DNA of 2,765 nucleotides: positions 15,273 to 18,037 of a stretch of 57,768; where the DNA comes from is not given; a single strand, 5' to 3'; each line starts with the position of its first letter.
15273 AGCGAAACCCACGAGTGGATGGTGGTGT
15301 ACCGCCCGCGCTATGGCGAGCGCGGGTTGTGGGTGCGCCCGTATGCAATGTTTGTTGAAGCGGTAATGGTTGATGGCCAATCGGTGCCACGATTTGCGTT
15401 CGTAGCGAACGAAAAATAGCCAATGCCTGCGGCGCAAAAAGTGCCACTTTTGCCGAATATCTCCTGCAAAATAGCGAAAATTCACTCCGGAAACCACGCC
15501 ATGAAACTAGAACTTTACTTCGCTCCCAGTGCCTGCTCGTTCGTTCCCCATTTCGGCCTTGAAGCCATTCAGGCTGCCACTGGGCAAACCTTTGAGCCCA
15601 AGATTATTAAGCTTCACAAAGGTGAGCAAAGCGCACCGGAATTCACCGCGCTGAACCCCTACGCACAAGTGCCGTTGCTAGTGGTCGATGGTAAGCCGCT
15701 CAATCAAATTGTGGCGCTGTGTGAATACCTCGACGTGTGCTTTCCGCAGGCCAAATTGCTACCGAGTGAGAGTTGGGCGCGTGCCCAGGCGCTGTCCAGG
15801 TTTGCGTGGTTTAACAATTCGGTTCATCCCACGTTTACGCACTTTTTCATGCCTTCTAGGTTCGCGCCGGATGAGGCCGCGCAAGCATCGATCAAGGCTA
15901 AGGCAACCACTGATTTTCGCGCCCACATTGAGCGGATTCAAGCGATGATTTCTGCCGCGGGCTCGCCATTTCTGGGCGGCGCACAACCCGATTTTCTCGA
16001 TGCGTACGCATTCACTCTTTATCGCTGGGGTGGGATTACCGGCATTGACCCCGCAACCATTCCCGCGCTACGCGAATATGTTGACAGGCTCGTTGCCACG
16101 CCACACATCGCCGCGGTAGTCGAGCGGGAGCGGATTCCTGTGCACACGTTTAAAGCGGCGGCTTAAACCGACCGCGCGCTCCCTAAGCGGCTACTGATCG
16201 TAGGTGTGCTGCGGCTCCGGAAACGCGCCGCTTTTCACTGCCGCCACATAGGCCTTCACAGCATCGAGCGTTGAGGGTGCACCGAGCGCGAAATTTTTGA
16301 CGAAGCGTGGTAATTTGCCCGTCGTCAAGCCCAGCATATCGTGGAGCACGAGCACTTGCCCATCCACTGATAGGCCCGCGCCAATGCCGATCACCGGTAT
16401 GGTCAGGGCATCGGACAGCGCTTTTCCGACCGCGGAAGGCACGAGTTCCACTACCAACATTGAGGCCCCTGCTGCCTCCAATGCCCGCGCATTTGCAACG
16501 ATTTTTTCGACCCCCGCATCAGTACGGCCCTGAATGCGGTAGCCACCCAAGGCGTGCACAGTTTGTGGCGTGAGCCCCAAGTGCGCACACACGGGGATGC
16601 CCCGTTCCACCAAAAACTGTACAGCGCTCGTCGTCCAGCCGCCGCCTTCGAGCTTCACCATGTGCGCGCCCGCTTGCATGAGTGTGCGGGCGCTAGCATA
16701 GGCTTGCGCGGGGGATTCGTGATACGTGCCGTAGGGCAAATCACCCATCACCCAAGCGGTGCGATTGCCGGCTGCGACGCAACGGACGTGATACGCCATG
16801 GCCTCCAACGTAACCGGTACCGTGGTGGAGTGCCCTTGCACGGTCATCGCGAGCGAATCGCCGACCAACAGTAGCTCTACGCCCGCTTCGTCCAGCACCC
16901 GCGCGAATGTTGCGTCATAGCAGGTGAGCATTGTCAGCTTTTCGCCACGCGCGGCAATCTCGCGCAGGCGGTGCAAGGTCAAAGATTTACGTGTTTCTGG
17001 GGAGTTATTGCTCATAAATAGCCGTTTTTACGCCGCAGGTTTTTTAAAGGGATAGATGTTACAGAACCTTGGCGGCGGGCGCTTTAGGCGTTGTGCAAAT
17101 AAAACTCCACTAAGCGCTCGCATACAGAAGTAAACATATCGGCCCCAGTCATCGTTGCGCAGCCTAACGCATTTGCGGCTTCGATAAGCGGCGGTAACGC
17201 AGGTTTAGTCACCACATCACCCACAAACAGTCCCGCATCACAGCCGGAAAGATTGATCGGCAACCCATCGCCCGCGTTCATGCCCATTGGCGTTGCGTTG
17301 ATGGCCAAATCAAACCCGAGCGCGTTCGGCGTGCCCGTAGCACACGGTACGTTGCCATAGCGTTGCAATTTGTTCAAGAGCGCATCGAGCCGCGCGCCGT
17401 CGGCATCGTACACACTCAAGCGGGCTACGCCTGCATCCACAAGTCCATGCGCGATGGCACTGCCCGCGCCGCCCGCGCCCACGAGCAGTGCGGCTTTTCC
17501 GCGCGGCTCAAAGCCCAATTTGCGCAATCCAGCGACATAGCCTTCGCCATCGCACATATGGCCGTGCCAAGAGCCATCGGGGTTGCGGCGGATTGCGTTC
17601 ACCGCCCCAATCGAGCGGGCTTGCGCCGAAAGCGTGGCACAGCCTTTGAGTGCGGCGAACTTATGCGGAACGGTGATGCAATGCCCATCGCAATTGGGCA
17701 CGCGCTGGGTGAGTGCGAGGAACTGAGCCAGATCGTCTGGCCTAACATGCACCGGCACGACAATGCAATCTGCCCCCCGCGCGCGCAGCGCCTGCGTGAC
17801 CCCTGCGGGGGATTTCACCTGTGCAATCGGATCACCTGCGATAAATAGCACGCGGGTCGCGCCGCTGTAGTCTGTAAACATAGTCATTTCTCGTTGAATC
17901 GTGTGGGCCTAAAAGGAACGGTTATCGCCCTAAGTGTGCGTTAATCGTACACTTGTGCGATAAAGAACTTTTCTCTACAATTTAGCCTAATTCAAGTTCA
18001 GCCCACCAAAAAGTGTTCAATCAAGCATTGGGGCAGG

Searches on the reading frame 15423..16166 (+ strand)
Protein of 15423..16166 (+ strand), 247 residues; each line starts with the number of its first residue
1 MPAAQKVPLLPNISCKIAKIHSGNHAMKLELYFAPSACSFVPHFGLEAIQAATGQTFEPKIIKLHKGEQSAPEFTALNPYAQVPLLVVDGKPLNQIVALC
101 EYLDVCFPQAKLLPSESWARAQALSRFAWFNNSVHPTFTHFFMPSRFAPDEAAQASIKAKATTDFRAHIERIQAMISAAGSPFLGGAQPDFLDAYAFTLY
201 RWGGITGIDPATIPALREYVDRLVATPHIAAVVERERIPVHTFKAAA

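Call 32: search_protein_families(library=pfam, proteins=[window:15423-16166:+], max_evalue=0.00001)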
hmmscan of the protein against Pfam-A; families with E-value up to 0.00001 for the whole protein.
window:15423-16166:+ (247 aa): 2 families
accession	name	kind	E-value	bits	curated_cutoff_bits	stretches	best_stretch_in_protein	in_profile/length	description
PF02798.26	GST_N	-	9.1e-09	36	20.9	1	49-104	20-75/76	Glutathione S-transferase, N-terminal domain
PF13409.12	GST_N_2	-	7.8e-07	30.1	25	1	65-104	28-68/70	Glutathione S-transferase, N-terminal domain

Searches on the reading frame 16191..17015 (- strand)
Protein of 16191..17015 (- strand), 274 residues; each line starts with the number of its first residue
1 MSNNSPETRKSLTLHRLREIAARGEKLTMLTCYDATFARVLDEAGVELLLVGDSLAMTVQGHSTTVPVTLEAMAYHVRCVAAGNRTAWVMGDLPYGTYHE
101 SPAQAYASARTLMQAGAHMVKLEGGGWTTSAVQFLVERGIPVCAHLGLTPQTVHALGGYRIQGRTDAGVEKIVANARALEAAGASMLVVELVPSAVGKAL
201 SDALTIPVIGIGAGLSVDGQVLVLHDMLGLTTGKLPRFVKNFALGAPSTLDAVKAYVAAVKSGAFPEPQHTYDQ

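Call 44: search_protein_families(library=pfam, proteins=[window:16191-17015:-], max_evalue=0.00001)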
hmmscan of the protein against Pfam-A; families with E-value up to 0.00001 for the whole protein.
window:16191-17015:- (274 aa): 2 families
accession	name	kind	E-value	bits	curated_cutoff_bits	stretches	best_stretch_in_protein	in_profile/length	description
PF02548.21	Pantoate_transf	-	2e-104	349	28.7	1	12-267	2-258/259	Ketopantoate hydroxymethyltransferase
PF13714.12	PEP_mutase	-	7.7e-07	29.4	31.5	1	17-207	1-195/240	Phosphoenolpyruvate phosphomutase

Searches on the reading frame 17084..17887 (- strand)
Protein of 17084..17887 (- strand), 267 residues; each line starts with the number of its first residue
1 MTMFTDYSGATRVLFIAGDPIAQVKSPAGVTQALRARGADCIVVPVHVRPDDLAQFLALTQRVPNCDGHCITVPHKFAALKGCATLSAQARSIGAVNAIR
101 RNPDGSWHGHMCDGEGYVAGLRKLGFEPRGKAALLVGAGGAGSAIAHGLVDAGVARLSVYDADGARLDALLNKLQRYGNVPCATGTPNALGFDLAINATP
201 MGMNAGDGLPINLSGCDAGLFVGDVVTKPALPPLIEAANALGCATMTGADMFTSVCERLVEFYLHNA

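Call 45: search_protein_families(library=pfam, proteins=[window:17084-17887:-], max_evalue=0.00001)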
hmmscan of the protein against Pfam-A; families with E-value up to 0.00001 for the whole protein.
window:17084-17887:- (267 aa): 1 family
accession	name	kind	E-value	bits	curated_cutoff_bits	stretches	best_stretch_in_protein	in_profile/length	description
PF08501.16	Shikimate_dh_N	-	3.2e-16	59.8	27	1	16-99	1-83/83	Shikimate dehydrogenase substrate binding domain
